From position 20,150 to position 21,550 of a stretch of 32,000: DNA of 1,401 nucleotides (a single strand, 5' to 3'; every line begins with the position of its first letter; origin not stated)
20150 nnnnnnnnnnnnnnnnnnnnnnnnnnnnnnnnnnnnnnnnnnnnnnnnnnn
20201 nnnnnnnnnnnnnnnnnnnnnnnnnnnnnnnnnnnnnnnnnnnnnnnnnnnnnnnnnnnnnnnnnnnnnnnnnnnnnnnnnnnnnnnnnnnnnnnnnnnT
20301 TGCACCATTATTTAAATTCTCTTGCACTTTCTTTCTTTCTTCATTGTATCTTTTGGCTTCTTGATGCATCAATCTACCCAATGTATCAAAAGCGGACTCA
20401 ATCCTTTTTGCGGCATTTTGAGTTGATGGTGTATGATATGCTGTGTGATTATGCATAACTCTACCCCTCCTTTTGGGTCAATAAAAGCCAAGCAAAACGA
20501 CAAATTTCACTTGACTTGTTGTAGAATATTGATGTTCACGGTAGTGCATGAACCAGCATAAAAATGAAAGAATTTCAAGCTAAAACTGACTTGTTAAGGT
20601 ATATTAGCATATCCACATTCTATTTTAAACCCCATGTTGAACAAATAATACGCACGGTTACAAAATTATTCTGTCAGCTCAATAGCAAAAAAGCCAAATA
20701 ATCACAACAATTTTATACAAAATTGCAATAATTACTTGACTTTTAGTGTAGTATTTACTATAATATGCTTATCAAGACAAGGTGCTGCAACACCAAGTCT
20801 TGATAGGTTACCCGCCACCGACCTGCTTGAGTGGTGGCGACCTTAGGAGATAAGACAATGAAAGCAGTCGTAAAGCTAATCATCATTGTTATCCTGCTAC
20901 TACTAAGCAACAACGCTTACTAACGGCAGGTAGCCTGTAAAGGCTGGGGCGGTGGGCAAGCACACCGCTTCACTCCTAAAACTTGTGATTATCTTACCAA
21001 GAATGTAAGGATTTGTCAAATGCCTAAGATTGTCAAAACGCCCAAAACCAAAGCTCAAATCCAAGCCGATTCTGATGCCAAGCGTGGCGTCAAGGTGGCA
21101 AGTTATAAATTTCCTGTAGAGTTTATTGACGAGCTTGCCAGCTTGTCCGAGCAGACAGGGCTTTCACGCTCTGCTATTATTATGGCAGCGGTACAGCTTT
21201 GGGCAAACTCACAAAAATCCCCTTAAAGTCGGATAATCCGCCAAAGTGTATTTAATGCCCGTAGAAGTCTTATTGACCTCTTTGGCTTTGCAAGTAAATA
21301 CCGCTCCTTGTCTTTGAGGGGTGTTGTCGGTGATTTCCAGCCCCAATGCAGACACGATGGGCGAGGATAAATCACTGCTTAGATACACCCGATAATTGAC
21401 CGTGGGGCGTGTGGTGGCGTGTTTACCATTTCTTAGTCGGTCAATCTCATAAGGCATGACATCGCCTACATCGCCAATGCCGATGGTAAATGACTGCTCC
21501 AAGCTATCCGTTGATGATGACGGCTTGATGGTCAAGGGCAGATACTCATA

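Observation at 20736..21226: Cassette B: consensus promoter, two-hairpin leader, 21-aa hydrophobic peptide, anti-SD, antisense promoter and RHH gene in one compact unit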

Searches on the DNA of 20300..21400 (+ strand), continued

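Call 84: search_with_rna_model(model_id=R1, source=L102, max_evalue=10, filters=off, start=2600, end=3300, show_alignments=1)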
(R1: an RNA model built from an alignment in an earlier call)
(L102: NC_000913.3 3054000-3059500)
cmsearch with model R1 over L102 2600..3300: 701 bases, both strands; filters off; matches with E-value up to 10: 16.
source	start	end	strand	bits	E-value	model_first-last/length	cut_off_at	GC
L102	2852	2957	-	9.8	0.0029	75-207/213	no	0.43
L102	2887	2921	+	1.5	0.63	85-119/213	no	0.34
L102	2612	2637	-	0.1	1.6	129-154/213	no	0.69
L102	2965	2988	-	-0.6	2.5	43-66/213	no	0.62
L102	2790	2813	-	-0.8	2.8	176-201/213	no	0.67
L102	2860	2877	+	-1.2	3.7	180-197/213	no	0.67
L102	2965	2988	+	-1.4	4.2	177-200/213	no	0.62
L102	2830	2849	+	-1.5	4.3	45-64/213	no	0.3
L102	3133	3159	-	-1.6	4.6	177-200/213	no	0.59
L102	2930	2951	+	-2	6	178-199/213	no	0.36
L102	2708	2723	+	-2.1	6.5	181-196/213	no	0.38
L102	2756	2769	+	-2.4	8.2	162-175/213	no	0.64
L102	2790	2813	+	-2.6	9.1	176-201/213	no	0.67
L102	2731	2752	+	-2.7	9.3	178-199/213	no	0.5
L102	3133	3159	+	-2.7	9.4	1-34/213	no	0.59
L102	2712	2727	-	-2.7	9.5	181-196/213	no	0.56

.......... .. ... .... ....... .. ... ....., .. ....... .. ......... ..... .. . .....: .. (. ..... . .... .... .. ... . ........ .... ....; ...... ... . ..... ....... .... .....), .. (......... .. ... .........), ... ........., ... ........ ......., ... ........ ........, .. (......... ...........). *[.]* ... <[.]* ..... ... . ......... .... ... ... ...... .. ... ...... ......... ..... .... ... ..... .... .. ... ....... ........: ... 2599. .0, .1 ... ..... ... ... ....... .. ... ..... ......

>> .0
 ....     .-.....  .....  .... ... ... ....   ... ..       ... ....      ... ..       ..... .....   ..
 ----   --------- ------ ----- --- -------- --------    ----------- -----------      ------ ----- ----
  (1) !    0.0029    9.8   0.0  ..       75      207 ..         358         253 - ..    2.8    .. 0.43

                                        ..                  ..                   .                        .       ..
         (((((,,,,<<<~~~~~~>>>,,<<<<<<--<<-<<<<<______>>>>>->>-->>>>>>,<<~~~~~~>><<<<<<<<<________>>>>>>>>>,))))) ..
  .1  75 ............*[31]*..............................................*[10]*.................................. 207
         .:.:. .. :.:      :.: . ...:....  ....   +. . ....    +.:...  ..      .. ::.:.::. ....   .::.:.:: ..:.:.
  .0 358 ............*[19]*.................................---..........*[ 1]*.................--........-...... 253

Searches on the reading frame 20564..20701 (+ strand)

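Call 9: search_protein_families(library=pfam, proteins=[window:20564-20701:+], max_evalue=10)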
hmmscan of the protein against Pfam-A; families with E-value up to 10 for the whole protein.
window:20564-20701:+ (45 aa): 1 family
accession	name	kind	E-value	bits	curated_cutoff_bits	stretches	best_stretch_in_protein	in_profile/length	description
PF16037.10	DUF4790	-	0.072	14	31.5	1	7-43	48-84/93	Domain of unknown function (DUF4790)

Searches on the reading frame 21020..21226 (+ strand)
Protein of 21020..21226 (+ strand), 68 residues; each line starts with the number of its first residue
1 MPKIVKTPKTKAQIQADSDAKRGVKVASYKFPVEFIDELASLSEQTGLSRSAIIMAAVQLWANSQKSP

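Call 9: search_protein_families(library=pfam, proteins=[window:21020-21226:+], max_evalue=10)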
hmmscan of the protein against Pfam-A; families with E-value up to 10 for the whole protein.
window:21020-21226:+ (68 aa): 1 family
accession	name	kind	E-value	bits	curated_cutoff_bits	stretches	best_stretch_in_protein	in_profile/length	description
PF01402.27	RHH_1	-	0.0082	16.5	20.5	1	34-61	9-36/39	Ribbon-helix-helix protein, copG family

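Call 13: find_homologous_proteins(query=window:21020-21223:+)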
Query window:21020-21223:+ (68 aa): 28 proteins with E <= 0.001 among 28 candidates.
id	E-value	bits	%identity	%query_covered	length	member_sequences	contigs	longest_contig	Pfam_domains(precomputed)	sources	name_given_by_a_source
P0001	9.2e-34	131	99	100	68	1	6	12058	-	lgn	-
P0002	1.8e-30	121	91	100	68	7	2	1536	-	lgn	-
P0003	1.1e-25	106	79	99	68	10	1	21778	-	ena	-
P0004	1.2e-25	106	89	90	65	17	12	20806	-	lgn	-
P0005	2.5e-25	105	83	94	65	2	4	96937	-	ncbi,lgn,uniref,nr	ncbi:hypothetical protein G5C01_08490 [Moraxella bovoculi]|uniref:ribbon-helix-helix domain-containi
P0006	3.1e-25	105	84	90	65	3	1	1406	-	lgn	-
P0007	4.9e-25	104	85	90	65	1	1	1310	-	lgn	-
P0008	2.1e-24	102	85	76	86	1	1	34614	-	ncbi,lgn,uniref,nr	ncbi:hypothetical protein [Moraxella sp.]|uniref:hypothetical protein n=1 Tax=Moraxella sp. TaxID=47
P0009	9.7e-24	100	75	94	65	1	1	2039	-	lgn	-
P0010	2.5e-23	99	77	96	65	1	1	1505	-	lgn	-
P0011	2.7e-23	99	77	94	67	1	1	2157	-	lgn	-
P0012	3.1e-23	98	74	96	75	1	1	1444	-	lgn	-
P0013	7.2e-23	97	78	94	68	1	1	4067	-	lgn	-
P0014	1.1e-22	97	75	94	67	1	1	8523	-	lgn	-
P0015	3.3e-22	95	76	93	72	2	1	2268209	-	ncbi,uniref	ncbi:hypothetical protein ACFBZI_07885 [Moraxella sp. ZJ142]|uniref:hypothetical protein n=1 Tax=Mor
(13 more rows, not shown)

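Call 14: find_related_loci(query=window:21020-21223:+, collection=viral_contigs, flank=3000)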
Query window:21020-21223:+ (68 aa) in viral_contigs; peptide patterns used: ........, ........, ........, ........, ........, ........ (x = any residue, [..] = any of these).
39 stretches matched a pattern; 19 encode a relative of the query (tblastn E <= 1e-3); 19 distinct loci.
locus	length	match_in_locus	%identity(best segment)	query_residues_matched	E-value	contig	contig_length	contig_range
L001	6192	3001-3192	84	1-64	2e-33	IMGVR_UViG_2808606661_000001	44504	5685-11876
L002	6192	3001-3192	84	1-64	5e-33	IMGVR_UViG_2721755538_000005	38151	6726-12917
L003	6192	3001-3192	84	1-64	5e-33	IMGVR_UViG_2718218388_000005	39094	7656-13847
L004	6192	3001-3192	84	1-64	5e-33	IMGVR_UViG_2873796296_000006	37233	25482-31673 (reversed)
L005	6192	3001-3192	84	1-64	5e-33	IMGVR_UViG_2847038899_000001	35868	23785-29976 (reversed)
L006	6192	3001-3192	83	1-64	1e-32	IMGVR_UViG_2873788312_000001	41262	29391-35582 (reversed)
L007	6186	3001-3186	87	1-62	1e-32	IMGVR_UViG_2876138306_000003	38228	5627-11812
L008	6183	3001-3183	84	1-61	1e-31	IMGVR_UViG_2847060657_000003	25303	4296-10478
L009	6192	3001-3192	72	1-64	6e-29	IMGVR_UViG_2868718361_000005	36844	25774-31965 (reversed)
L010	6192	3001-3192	72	1-64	6e-29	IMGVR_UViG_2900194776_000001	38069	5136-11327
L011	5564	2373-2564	72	1-64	6e-29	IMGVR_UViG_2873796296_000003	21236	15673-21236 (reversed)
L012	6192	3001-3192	72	1-64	6e-29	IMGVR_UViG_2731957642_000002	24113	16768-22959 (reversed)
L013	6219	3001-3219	52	1-68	2e-21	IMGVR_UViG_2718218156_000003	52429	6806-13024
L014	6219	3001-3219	52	1-68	2e-21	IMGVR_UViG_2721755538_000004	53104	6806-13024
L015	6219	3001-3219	52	1-68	2e-21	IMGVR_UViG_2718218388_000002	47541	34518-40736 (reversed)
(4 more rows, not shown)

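Call 22: find_related_loci(query=A1, collection=genome_contigs, flank=3000)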
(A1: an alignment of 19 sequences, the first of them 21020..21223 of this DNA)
Query A1 (68 aa) in genome_contigs; peptide patterns used: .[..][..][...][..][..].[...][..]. (x = any residue, [..] = any of these).
54 stretches matched a pattern; 21 encode a relative of the query (tblastn E <= 1e-3); 21 distinct loci.
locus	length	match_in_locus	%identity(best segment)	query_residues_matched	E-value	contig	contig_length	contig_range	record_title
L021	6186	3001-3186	87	1-62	1e-32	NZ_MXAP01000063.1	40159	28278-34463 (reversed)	Moraxella equi strain CCUG 4950 CCUG4950T_R1__paired__trimmed__paired__contig_63, whole genome shotgun sequence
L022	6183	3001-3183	87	1-61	1e-32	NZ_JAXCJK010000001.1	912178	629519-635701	Moraxella sp. Pampa NODE_1_length_912178_cov_179.164416, whole genome shotgun sequence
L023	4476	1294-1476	84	1-61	1e-31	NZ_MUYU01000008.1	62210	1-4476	Moraxella pluranimalium strain CCUG 54913 54913T_ctg_0000008, whole genome shotgun sequence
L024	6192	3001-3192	80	1-64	1e-31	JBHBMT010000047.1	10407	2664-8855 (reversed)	MAG: Moraxella sp. isolate D-25_MAG_29 D-25__38077, whole genome shotgun sequence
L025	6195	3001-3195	74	1-65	2e-29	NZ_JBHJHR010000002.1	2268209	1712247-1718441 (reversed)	Moraxella sp. ZJ142 ptg000001c, whole genome shotgun sequence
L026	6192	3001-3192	72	1-64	7e-29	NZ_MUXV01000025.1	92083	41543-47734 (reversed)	Moraxella bovis strain CCUG 2133 2133T_ctg_0000025, whole genome shotgun sequence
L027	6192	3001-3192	72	1-64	7e-29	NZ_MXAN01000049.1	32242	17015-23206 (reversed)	Moraxella lacunata strain CCUG 4441 CCUG_4441T_0000049, whole genome shotgun sequence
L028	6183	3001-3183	70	1-61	6e-27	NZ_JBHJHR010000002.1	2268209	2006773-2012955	Moraxella sp. ZJ142 ptg000001c, whole genome shotgun sequence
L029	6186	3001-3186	58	1-62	1e-21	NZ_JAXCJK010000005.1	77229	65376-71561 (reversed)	Moraxella sp. Pampa NODE_5_length_77229_cov_187.667350, whole genome shotgun sequence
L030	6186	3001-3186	58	1-62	3e-21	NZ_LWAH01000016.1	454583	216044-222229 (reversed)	Moraxella catarrhalis strain CCUG 353 contig_7, whole genome shotgun sequence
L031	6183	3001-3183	54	1-61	4e-20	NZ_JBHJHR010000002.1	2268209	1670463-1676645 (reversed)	Moraxella sp. ZJ142 ptg000001c, whole genome shotgun sequence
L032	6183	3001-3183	54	1-61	4e-20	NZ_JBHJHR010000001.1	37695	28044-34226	Moraxella sp. ZJ142 ptg000004l, whole genome shotgun sequence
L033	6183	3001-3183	54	1-61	4e-20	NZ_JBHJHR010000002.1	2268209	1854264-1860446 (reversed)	Moraxella sp. ZJ142 ptg000001c, whole genome shotgun sequence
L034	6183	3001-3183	57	1-61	1e-18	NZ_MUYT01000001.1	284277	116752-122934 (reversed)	Moraxella lincolnii strain CCUG 9405 CCUG9405T_R1__paired__trimmed__paired__contig_1, whole genome shotgun sequence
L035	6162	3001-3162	61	8-61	1e-16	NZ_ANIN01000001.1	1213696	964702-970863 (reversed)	Moraxella macacae 0408225 strain 408225 chrom_contig1, whole genome shotgun sequence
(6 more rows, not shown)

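Call 23: search_solved_structures(query=A1, max_evalue=10)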
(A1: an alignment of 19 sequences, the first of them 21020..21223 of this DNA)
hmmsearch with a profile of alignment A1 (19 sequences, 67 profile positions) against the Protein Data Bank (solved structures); distinct sequences matched with E-value up to 10: 6.
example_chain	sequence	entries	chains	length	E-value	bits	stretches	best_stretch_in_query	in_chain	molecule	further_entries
4me7_E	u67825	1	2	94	0.011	19.2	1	31-65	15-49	Antitoxin EndoAI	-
1b01_A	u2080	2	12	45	0.049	17.2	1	31-66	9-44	TRANSCRIPTIONAL REPRESSOR COPG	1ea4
2cpg_A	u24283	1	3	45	0.056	17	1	31-65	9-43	TRANSCRIPTIONAL REPRESSOR COPG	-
7by2_A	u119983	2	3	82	0.22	15.1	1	32-65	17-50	CopG family transcriptional regulator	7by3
2mdv_A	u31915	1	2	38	0.79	13.3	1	34-62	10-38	Designed protein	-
2k5j_A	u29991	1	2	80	1.1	12.9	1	31-65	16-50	uncharacterized protein yiiF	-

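Call 48: search_protein_families(library=padloc, proteins=[window:21020-21226:+], max_evalue=0.1)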
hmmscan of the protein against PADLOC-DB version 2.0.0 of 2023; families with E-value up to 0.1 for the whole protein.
window:21020-21226:+ (68 aa): 0 families

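Call 50: predict_structure(alignment_id=A3)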
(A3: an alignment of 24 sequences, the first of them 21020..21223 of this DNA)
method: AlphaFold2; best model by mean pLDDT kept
length: 68 residues; sequences in the alignment: 24
mean_pLDDT: 90.0   pTM: 0.58
mean pLDDT of the five models: 90.0, 87.5, 86.3, 85.3, 83.0
residues with pLDDT >= 90: 45; 70-90: 20; 50-70: 3; < 50: 0
segments of 3 or more residues with pLDDT < 50: none
pLDDT, mean of each block of 10 residues (from residue 1): 79 90 89 96 96 95 84
secondary structure, 60 per line:
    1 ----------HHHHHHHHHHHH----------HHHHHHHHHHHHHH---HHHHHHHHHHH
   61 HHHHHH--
elements in order: H11-22 H33-46 H50-66

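Call 58: fold_search(model_id=the predicted structure, library=pdb)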
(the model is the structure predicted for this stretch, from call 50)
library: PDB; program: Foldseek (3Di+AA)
matches with E <= 10: 43; with E <= 0.001: 0
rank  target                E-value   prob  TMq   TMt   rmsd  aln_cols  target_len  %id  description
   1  1ea4_E                2.8e-01  0.98  0.57  0.83   1.1        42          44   24  TRANSCRIPTIONAL REPRESSOR COPG/22bp dsDNA COMPLEX (released 2001-07-05)
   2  1ea4_B                5.6e-01  0.91  0.52  0.81   1.1        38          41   24  TRANSCRIPTIONAL REPRESSOR COPG/22bp dsDNA COMPLEX (released 2001-07-05)
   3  6sbw                  8.2e-01  0.82  0.53  0.72   2.7        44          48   23  CdbA Form One (released 2020-04-22)
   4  1bdv_B                1.0e+00  0.80  0.58  0.73   2.4        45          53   18  ARC FV10 COCRYSTAL (released 1999-01-06)
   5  6sbx_C                1.0e+00  0.75  0.53  0.64   2.5        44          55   23  CdbA Form Two (released 2020-04-22)
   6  7nyw_I                1.2e+00  0.47  0.54  0.30   5.7        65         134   15  Cryo-EM structure of the MukBEF-MatP-DNA head module (released 2021-07-07)
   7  4d8j_A                1.4e+00  0.33  0.51  0.26   6.5        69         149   17  Structure of E. coli MatP-mats complex (released 2012-11-21)
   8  1b28_MODEL_1_A        1.6e+00  0.51  0.49  0.60   2.3        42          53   21  ARC REPRESSOR MYL MUTANT FROM SALMONELLA BACTERIOPHAGE P22 (released 1999-11-03)
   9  4d8j_B                1.8e+00  0.35  0.55  0.29   3.4        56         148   20  Structure of E. coli MatP-mats complex (released 2012-11-21)
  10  6sbx_A                1.9e+00  0.57  0.53  0.66   2.4        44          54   23  CdbA Form Two (released 2020-04-22)
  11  3veb_A                2.6e+00  0.25  0.54  0.29   4.5        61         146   18  Crystal Structure of Matp-matS (released 2012-11-21)
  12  4d8j_G                2.6e+00  0.18  0.47  0.25   4.6        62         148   21  Structure of E. coli MatP-mats complex (released 2012-11-21)
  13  7r5a_D                3.3e+00  0.47  0.52  0.70   1.3        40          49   22  Vibrio cholera ParD2:ParE2 antitoxin:toxin complex (released 2022-04-27)
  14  5tzg_A                3.6e+00  0.12  0.33  0.30  11.2        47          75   17  Structure of the BldD CTD(D116A)-(c-di-GMP)2, form 2 (released 2017-04-19)
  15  5x3t_A                3.8e+00  0.30  0.52  0.51   3.1        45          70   18  VapBC from Mycobacterium tuberculosis (released 2017-06-07)
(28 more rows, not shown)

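Call 70: list_cluster_members(proteins=[window:21020-21223:+, window:11272-12684:+, window:21209-21712:-, window:16478-16672:+])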
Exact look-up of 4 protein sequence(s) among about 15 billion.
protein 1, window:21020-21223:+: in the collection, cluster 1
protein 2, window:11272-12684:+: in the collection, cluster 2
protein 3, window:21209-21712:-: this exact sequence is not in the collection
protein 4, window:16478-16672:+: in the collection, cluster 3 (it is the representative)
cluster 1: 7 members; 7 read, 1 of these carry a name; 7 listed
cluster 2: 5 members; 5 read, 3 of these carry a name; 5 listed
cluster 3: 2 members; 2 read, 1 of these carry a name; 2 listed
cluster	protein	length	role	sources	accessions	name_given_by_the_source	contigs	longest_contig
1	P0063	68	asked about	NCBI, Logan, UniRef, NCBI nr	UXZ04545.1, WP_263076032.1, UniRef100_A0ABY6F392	hypothetical protein [Moraxella nasicaprae] | Ribbon-helix-helix protein CopG domain-containing protein n=1 Tax=Moraxella nasicaprae ...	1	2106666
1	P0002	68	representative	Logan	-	-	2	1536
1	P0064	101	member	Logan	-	-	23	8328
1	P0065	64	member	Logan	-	-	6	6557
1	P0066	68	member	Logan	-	-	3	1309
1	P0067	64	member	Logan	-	-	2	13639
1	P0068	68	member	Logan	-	-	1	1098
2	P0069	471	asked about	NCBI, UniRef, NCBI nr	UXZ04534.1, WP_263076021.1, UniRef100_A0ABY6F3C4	ribosome biogenesis GTPase Der [Moraxella nasicaprae] | GTPase Der n=1 Tax=Moraxella nasicaprae TaxID=2904122 RepID=A0ABY6F3C4_9GAMM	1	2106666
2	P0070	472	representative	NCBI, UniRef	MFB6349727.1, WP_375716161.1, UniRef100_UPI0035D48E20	ribosome biogenesis GTPase Der [Moraxella sp. ZJ142] | ribosome biogenesis GTPase Der n=1 Tax=Moraxella marmotae TaxID=3344520 ...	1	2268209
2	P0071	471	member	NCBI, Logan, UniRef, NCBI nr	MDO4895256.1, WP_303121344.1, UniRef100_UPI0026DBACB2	ribosome biogenesis GTPase Der [Moraxella sp.] | ribosome biogenesis GTPase Der n=1 Tax=Moraxella sp. TaxID=479 RepID=UPI0026DBACB2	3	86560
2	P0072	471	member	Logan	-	-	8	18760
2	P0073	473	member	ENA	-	-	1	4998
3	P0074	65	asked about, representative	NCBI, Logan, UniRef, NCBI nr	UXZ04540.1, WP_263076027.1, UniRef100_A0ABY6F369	hypothetical protein [Moraxella nasicaprae] | Antitoxin n=1 Tax=Moraxella nasicaprae TaxID=2904122 RepID=A0ABY6F369_9GAMM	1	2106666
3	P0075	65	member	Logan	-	-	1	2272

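Call 87: search_protein_families(library=ncbifam, proteins=[window:21020-21226:+], max_evalue=10)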
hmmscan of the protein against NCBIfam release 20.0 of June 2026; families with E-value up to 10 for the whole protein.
window:21020-21226:+ (68 aa): 4 families
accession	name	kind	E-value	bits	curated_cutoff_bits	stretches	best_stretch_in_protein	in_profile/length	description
NF008671.0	PRK11675.1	equivalog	0.0055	17.1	62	1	14-59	40-85/95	LexA regulated protein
NF041551.1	YlcI_YnfO_N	subfamily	0.0059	16.6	30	1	31-59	9-36/42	YlcI/YnfO family protein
NF047399.1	BrnA_antitoxin_add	equivalog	0.12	12.5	60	1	27-55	35-63/70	type II toxin-antitoxin system BrnA family antitoxin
NF053762.1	aCcr1_fam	equivalog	0.2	11.6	60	1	25-59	1-35/38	aCcr1 family cell cycle regulator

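Call 88: search_protein_families(library=phrogs, proteins=[window:21020-21226:+], max_evalue=0.01)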
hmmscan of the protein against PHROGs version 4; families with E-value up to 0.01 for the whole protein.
window:21020-21226:+ (68 aa): 2 families
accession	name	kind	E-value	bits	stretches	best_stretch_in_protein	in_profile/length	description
phrog_3887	-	transcription regulation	6.9e-21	74.7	1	8-66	2-60/61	transcriptional regulator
phrog_7325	-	transcription regulation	3.7e-05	24.9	1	9-59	41-91/151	CopG-like transcriptional repressor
